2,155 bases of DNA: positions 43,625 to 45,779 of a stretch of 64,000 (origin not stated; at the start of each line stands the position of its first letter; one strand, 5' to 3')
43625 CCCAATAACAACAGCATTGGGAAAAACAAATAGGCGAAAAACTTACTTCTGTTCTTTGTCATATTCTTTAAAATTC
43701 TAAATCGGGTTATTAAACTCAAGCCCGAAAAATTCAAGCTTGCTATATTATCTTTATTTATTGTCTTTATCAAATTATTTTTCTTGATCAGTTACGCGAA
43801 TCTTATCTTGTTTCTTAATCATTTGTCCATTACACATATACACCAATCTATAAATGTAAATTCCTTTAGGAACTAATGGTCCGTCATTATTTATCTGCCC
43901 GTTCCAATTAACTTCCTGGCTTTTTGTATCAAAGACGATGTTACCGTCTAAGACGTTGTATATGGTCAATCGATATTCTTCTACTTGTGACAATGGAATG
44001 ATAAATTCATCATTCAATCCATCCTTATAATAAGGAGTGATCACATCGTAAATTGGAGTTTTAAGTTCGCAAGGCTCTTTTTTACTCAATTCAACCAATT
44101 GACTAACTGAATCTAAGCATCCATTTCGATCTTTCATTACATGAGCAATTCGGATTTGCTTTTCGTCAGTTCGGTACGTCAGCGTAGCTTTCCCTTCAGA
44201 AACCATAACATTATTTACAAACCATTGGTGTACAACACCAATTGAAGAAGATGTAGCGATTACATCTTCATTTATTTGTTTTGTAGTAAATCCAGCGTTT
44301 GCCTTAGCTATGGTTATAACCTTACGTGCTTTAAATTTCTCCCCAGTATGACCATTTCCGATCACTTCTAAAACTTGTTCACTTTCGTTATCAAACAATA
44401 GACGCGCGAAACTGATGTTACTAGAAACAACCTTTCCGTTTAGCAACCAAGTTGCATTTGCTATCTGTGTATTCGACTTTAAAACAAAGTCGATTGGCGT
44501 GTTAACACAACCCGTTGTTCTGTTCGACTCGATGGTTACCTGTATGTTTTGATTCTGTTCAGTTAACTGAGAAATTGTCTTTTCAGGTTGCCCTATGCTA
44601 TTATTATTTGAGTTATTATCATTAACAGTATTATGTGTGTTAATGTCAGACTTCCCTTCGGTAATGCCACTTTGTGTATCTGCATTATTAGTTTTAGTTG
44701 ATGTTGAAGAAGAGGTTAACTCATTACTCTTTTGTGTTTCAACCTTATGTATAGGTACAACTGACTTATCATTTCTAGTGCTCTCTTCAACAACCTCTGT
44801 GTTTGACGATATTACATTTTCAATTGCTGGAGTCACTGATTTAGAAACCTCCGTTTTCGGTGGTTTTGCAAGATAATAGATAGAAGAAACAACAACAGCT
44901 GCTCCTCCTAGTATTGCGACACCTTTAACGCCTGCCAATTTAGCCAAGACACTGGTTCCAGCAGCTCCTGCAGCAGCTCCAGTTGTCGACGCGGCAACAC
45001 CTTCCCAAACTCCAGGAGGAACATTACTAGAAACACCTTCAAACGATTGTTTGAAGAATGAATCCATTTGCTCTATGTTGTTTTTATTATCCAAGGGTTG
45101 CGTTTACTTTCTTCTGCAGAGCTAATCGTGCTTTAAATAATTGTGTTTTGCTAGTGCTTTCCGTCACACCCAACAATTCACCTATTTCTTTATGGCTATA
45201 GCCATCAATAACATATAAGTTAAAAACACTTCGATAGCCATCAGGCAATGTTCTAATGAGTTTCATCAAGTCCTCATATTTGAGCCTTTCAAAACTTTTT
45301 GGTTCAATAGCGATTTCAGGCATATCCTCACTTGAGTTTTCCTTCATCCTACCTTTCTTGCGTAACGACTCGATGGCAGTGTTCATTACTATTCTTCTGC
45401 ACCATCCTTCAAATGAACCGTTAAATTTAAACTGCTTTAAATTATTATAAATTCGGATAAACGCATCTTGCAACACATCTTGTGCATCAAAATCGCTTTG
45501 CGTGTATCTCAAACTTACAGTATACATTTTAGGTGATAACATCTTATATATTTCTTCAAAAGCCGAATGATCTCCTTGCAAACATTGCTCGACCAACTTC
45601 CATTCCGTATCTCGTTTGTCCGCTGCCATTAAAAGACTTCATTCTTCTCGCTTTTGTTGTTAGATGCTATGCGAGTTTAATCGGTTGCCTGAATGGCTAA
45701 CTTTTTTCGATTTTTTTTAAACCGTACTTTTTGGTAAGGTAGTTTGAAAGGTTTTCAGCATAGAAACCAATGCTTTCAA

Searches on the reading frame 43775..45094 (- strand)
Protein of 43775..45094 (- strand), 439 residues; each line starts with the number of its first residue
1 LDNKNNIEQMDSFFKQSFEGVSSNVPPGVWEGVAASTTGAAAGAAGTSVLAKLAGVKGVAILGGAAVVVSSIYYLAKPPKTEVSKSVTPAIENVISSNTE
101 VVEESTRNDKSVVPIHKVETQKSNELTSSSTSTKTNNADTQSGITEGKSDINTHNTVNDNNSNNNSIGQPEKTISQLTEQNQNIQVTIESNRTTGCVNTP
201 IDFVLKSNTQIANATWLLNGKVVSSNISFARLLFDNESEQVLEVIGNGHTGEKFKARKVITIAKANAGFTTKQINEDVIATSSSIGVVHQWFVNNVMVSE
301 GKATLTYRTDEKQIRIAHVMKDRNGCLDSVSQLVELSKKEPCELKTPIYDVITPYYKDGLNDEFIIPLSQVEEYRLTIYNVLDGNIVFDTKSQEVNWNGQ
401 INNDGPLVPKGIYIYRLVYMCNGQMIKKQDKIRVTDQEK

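Call 27: search_protein_families(library=pfam, proteins=[window:43775-45094:-], max_evalue=0.00001)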
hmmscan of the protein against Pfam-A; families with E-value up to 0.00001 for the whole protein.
window:43775-45094:- (439 aa): 1 family
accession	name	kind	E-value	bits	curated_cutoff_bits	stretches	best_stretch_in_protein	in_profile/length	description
PF13585.12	CHU_C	-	9.3e-12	45.4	27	1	348-425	3-77/86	CHU_C Type IX secretion signal domain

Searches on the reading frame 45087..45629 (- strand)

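Call 28: search_protein_families(library=pfam, proteins=[window:45087-45629:-], max_evalue=0.00001)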
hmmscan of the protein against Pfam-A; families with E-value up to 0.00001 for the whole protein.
window:45087-45629:- (180 aa): 4 families
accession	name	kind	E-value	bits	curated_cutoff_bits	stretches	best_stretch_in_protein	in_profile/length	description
PF08281.18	Sigma70_r4_2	-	5.7e-16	58.3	25.7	1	119-171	2-54/54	Sigma-70, region 4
PF04542.20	Sigma70_r2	-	9.6e-14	51.4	24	1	28-94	2-70/71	Sigma-70 region 2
PF04545.22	Sigma70_r4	-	8.4e-07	28.9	24.1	1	125-173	2-50/50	Sigma-70, region 4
PF07638.17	Sigma70_ECF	-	9.2e-07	29.4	21.1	1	12-175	7-183/185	ECF sigma factor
